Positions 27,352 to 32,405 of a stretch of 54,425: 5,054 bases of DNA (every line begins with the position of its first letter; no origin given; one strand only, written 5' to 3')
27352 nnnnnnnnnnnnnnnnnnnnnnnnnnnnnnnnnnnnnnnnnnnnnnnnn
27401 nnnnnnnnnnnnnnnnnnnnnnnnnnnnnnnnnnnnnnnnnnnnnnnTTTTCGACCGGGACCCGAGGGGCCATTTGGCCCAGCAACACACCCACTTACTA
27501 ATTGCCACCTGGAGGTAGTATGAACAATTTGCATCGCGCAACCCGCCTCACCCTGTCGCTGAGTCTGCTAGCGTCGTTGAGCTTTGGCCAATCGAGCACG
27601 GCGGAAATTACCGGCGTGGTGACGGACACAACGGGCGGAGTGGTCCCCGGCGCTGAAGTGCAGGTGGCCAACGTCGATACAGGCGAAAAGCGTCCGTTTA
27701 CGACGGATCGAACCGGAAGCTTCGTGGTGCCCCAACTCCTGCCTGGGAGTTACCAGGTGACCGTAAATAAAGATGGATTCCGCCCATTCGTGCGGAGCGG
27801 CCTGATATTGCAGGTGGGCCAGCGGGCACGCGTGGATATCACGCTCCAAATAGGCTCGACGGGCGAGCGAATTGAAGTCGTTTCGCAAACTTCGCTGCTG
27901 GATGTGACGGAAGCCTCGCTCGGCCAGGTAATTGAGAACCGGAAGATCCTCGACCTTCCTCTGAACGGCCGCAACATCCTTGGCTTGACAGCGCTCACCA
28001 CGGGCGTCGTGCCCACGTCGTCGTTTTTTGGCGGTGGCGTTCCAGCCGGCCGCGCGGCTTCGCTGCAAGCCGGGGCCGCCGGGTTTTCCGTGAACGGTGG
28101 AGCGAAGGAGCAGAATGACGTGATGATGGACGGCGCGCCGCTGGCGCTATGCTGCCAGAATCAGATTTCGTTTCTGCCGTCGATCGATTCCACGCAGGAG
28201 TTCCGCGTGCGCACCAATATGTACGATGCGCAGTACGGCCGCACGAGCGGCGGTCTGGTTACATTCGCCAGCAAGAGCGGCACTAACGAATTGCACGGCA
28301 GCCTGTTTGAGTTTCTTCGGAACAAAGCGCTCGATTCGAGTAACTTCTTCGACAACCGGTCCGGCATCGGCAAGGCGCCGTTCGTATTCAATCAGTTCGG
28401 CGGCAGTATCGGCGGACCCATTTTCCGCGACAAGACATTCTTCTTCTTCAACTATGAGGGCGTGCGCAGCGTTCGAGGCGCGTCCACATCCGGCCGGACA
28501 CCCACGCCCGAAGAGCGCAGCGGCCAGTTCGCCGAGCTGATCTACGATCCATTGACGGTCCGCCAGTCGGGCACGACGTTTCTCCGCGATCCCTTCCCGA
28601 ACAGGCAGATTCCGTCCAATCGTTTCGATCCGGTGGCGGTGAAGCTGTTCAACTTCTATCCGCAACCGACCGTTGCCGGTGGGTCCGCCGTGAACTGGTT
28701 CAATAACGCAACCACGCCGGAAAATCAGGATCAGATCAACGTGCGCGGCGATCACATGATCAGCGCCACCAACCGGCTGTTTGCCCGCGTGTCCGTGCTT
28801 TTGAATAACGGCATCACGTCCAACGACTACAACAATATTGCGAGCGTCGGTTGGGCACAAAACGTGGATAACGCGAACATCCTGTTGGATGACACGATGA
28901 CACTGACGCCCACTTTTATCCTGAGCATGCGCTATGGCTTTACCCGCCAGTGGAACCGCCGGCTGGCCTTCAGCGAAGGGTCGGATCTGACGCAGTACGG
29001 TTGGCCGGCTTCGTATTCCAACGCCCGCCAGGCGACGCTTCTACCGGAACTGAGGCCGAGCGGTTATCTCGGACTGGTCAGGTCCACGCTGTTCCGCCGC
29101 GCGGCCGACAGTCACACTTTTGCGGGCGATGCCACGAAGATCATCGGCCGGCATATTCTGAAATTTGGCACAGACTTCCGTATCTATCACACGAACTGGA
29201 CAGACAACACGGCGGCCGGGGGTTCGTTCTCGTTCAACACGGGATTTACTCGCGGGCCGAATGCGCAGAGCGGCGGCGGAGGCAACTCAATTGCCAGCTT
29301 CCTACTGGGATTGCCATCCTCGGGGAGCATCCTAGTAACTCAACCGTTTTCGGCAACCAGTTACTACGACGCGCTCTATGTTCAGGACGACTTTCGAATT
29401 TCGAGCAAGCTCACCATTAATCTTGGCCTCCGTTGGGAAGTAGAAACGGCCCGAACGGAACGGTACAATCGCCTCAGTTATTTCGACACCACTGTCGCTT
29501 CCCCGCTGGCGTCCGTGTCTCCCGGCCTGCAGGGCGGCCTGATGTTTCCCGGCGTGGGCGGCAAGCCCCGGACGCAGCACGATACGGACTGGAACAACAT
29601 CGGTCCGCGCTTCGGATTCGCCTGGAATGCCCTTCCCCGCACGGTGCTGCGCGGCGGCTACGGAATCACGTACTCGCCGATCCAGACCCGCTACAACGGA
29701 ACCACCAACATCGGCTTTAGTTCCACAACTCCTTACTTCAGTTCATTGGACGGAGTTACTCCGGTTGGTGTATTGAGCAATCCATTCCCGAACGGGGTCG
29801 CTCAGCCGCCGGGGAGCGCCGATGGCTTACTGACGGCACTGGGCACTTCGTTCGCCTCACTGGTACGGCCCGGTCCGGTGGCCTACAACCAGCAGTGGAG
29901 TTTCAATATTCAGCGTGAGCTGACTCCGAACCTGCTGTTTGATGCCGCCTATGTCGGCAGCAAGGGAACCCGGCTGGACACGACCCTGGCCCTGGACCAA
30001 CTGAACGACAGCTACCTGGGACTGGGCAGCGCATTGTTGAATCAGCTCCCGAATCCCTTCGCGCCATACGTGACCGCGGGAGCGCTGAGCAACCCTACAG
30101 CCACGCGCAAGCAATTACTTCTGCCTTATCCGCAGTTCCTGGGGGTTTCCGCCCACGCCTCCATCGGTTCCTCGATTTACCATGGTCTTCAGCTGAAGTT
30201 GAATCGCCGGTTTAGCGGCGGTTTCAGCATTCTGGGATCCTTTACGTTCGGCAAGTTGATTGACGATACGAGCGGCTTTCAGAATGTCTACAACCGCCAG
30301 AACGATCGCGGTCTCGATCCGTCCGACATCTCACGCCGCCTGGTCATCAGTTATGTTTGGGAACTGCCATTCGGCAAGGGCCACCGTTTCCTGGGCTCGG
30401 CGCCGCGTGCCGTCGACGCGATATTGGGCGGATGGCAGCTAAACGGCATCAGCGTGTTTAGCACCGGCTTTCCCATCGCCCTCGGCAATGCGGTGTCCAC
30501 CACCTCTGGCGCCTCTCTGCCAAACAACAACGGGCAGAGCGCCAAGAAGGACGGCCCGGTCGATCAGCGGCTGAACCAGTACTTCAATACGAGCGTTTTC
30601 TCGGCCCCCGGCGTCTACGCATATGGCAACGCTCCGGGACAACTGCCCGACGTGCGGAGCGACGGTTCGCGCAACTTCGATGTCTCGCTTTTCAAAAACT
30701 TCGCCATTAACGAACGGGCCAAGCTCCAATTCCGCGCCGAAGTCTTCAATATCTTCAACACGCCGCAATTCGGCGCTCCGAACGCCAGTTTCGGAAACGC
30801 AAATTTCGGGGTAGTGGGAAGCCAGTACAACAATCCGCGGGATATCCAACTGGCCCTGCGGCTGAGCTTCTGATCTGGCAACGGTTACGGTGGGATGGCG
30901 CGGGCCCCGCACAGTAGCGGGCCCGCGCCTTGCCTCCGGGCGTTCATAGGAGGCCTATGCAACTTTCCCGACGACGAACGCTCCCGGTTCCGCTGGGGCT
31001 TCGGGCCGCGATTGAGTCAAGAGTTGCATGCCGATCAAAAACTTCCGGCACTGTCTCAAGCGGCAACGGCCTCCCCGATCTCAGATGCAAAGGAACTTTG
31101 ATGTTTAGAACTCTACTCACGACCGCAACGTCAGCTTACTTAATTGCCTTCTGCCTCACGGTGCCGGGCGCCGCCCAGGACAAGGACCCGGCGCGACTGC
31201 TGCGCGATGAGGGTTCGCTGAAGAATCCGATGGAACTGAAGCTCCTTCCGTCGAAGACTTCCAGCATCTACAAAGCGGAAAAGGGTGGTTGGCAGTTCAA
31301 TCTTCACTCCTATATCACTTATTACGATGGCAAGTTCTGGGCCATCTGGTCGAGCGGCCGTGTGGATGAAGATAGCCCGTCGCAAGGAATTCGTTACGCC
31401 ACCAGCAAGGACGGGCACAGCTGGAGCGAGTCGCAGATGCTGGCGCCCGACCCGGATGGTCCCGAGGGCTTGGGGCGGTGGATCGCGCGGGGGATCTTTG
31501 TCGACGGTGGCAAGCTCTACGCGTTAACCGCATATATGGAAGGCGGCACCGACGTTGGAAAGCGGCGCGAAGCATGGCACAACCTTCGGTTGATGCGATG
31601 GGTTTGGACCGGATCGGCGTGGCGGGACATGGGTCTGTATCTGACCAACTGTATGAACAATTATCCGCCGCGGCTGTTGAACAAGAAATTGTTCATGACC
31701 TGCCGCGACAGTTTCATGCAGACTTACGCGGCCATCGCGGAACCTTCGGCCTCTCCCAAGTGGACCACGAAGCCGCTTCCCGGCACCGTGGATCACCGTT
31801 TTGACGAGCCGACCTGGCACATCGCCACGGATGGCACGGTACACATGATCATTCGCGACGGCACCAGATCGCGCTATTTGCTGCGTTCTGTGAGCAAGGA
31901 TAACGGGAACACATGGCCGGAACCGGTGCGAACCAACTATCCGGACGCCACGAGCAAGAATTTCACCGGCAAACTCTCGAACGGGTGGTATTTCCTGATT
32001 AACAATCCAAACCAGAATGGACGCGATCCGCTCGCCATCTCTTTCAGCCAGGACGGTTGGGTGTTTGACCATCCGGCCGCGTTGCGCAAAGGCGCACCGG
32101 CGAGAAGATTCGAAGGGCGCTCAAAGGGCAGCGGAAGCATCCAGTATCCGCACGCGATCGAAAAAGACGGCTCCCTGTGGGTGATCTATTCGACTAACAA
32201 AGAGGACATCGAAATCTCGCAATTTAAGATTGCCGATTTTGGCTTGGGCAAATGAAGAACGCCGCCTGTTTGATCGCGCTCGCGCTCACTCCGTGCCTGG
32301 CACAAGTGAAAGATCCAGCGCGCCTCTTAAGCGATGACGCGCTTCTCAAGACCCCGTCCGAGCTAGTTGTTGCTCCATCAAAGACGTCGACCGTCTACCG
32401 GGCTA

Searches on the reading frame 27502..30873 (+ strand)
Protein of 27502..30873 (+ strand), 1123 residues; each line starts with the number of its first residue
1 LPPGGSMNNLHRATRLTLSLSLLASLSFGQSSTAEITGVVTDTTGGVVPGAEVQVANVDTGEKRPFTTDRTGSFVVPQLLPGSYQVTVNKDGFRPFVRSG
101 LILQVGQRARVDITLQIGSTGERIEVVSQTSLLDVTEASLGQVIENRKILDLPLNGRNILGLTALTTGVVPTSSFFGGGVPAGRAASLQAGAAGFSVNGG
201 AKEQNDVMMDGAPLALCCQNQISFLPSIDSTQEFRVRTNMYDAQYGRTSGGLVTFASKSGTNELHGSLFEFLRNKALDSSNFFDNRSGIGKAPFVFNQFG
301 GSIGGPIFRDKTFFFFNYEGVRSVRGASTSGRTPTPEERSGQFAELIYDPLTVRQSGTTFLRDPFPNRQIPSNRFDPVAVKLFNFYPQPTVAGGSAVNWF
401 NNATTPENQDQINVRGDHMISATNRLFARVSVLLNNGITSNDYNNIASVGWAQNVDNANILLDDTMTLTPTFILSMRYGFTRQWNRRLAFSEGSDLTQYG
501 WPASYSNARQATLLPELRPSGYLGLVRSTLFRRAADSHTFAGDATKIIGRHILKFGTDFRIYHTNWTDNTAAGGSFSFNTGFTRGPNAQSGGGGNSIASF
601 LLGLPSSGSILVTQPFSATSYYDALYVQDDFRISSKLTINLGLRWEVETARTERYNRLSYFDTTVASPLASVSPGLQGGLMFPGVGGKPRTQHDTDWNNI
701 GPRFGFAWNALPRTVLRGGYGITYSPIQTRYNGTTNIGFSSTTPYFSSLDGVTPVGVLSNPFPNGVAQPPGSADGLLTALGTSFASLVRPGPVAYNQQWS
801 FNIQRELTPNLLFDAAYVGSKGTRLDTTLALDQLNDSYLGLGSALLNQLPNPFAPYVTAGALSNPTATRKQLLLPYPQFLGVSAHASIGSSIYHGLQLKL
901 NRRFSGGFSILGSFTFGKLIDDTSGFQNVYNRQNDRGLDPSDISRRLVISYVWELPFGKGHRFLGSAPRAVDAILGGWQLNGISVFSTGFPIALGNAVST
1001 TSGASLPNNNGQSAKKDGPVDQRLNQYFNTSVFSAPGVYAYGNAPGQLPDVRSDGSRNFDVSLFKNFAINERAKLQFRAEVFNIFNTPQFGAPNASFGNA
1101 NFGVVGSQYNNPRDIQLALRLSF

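Call 8: search_protein_families(library=pfam, proteins=[window:27502-30873:+], max_evalue=0.001)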
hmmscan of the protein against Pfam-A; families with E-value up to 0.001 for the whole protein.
window:27502-30873:+ (1123 aa): 2 families
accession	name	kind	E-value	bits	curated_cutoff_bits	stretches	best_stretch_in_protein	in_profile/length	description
PF25183.1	OMP_b-brl_4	-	1.8e-231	771.4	30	1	257-1116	2-838/838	Outer membrane beta barrel domain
PF13620.12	CarboxypepD_reg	-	1.2e-21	77.3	32.3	1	36-116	2-82/82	Carboxypeptidase regulatory-like domain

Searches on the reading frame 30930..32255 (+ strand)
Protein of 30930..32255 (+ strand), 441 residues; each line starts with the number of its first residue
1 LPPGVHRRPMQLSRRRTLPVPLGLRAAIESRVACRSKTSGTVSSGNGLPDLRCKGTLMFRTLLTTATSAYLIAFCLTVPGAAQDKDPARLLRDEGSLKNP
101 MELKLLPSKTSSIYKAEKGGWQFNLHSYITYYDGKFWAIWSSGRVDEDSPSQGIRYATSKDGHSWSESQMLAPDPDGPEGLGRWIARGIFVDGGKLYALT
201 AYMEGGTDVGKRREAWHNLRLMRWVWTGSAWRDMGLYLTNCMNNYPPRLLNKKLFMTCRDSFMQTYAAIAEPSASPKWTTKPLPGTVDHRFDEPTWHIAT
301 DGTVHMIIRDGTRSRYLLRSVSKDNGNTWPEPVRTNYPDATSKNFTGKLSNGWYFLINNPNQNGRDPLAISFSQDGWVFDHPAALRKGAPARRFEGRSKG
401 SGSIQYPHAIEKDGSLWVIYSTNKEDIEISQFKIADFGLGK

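Call 8: search_protein_families(library=pfam, proteins=[window:30930-32255:+], max_evalue=0.001)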
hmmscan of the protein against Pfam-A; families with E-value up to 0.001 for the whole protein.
window:30930-32255:+ (441 aa): 2 families
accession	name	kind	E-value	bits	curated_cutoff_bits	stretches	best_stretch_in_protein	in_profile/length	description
PF13088.12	BNR_2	-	2.2e-23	83.5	31.4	1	134-414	1-273/277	BNR repeat-like domain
PF24067.1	Beta-prop_BT_1020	-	1.6e-07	31.6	27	1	115-181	41-107/236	BT_1020-like, N-terminal beta propeller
